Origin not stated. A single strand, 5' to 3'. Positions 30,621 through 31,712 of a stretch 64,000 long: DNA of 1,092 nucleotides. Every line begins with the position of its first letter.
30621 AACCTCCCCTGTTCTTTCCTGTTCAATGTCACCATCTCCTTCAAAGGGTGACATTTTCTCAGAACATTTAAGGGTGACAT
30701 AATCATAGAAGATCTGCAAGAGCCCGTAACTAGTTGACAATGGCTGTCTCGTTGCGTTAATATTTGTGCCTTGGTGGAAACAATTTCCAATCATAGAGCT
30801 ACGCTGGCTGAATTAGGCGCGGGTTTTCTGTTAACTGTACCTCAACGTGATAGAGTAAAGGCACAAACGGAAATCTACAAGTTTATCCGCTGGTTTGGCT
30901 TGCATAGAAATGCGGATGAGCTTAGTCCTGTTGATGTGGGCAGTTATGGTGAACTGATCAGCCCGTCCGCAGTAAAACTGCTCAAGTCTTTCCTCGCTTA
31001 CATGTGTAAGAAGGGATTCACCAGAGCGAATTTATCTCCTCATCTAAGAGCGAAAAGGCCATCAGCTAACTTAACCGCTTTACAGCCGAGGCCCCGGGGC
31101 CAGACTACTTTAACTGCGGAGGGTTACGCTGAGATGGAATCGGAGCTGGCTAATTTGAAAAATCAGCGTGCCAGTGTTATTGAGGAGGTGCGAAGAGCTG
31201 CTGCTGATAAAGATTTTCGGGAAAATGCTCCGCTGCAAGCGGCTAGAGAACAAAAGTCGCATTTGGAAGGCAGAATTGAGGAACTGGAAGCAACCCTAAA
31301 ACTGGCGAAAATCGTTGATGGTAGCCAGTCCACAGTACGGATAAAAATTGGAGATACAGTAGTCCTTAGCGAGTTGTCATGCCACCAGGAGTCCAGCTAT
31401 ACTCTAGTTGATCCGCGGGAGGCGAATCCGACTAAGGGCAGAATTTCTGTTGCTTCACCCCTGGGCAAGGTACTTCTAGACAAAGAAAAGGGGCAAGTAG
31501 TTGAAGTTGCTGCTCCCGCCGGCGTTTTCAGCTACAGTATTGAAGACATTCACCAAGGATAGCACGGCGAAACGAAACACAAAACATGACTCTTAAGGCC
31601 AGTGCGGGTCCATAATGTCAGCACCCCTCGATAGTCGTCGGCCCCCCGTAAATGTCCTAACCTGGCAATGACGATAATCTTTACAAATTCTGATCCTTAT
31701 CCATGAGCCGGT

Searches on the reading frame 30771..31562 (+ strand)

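Call 53: search_protein_families(library=pfam, proteins=[window:30771-31562:+], max_evalue=0.001)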
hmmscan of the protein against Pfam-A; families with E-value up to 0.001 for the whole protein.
window:30771-31562:+ (263 aa): 2 families
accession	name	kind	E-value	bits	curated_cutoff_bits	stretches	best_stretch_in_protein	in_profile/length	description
PF01272.25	GreA_GreB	-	1.5e-20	73.4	26.9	1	188-261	3-76/77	Transcription elongation factor, GreA/GreB, C-term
PF03449.20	GreA_GreB_N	-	1.2e-16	61.1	24.5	1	113-181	2-71/71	Transcription elongation factor, N-terminal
